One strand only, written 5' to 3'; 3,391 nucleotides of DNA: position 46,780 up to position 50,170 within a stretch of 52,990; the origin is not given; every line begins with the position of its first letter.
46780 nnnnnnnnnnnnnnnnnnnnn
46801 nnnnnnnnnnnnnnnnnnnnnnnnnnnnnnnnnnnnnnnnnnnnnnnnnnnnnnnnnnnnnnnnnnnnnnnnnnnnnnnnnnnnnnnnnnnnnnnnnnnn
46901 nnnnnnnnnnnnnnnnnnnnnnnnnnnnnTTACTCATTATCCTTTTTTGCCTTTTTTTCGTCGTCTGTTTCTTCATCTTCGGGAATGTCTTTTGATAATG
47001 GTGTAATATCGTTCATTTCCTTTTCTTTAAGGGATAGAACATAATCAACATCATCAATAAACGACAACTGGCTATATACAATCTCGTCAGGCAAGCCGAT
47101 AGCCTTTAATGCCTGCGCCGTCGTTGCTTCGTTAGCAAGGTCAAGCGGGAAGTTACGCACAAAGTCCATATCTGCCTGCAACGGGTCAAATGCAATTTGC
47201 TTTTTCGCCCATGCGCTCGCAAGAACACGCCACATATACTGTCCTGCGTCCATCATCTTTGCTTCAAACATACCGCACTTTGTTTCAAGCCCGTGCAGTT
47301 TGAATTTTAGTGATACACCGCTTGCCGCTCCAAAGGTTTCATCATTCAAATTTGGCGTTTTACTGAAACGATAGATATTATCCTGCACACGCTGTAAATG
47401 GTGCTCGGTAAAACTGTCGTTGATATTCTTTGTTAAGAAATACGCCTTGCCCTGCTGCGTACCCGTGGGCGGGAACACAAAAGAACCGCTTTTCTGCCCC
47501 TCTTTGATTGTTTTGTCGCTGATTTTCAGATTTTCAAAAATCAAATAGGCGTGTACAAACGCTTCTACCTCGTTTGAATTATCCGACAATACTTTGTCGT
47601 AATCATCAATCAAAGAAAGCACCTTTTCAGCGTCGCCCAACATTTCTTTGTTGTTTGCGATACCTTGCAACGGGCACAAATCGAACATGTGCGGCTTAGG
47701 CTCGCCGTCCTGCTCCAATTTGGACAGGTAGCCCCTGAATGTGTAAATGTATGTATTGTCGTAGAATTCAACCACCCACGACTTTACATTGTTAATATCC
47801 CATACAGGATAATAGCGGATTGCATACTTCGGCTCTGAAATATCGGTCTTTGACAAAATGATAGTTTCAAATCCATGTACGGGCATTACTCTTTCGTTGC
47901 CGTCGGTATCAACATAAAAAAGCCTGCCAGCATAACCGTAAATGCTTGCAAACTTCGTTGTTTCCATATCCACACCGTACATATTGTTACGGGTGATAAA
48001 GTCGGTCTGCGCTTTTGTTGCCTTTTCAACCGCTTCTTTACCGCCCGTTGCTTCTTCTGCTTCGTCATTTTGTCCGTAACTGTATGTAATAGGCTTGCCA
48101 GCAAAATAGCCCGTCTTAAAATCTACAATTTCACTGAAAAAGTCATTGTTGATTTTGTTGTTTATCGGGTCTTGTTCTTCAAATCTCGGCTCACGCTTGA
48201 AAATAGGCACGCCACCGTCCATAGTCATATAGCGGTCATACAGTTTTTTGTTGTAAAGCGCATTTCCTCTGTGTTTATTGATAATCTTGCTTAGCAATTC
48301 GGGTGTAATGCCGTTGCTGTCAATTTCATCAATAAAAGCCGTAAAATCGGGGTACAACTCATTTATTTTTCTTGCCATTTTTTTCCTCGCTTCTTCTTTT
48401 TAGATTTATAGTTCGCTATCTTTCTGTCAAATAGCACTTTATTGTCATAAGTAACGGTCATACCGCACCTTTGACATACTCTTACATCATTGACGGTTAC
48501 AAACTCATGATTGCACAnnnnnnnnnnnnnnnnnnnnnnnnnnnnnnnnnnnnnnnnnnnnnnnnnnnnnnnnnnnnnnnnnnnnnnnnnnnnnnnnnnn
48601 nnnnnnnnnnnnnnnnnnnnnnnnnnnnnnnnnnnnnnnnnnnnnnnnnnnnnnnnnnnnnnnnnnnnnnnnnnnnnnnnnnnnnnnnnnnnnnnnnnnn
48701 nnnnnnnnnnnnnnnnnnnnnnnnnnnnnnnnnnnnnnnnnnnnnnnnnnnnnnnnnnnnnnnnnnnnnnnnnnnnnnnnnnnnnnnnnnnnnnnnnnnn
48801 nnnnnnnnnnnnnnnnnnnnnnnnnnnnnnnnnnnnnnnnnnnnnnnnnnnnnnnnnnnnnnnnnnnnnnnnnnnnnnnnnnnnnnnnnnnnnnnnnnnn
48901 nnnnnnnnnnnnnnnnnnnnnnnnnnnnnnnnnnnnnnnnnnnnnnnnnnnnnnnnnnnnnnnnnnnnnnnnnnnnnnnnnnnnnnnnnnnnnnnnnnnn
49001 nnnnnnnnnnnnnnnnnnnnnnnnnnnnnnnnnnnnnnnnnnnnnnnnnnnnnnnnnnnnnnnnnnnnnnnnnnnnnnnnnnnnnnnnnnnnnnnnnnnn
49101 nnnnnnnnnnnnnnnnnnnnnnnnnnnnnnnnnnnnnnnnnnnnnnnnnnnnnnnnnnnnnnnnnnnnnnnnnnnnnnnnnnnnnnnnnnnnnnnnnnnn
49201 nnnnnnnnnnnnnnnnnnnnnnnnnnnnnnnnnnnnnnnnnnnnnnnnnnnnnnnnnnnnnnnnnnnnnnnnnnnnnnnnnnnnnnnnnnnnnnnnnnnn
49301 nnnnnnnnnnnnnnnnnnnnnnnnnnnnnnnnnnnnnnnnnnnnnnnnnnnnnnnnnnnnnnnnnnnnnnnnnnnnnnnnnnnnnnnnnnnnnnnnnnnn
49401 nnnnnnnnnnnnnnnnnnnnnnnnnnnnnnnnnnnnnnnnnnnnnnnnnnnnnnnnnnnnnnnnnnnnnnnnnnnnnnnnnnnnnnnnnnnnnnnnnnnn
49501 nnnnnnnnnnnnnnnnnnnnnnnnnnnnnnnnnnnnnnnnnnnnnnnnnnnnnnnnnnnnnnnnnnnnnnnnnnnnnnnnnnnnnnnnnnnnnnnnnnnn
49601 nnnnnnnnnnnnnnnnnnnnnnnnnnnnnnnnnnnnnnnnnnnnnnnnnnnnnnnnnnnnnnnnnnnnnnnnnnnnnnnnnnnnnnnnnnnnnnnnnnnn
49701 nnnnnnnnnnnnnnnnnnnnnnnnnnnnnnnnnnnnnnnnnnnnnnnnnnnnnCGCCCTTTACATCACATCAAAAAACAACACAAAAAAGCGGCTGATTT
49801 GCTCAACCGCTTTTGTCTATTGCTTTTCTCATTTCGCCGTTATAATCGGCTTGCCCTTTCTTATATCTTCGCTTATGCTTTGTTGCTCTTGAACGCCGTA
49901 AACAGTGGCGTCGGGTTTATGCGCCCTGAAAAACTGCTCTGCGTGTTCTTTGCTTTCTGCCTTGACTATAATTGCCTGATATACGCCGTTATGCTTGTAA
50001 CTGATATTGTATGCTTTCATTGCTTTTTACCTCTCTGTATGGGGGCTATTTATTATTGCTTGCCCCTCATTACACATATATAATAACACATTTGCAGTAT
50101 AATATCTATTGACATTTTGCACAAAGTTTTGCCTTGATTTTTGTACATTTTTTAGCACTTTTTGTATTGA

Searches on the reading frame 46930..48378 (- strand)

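Call 20: search_protein_families(library=phrogs, proteins=[window:46930-48378:-], max_evalue=0.001)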
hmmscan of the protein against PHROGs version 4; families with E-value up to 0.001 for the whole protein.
window:46930-48378:- (482 aa): 4 families
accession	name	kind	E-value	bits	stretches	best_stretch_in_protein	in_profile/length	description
phrog_64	-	head and packaging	2.2e-107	360.8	1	16-477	66-517/547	portal protein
phrog_9064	-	head and packaging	1.4e-20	74.9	1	248-471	2-225/228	portal protein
phrog_8065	-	unknown function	1.5e-08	35.9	1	16-159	31-159/165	-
phrog_8418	-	head and packaging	2.6e-06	28.6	1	357-476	1-130/136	portal protein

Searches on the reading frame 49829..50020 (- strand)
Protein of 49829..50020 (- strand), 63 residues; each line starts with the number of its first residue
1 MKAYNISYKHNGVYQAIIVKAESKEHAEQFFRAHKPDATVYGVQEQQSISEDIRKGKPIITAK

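Call 20: search_protein_families(library=phrogs, proteins=[window:49829-50020:-], max_evalue=0.001)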
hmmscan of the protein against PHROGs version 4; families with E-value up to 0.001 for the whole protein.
window:49829-50020:- (63 aa): 1 family
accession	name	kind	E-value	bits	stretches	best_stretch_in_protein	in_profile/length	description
phrog_2920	-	unknown function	9.7e-05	23.5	1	1-42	1-42/72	-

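Call 61: search_protein_families(library=pfam, proteins=[window:49829-50020:-], max_evalue=0.01)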
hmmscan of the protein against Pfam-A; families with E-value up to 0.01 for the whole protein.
window:49829-50020:- (63 aa): 0 families

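Call 62: search_protein_families(library=padloc, proteins=[window:49829-50020:-], max_evalue=0.01)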
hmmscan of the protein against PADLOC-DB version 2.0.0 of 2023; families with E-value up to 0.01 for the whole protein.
window:49829-50020:- (63 aa): 0 families
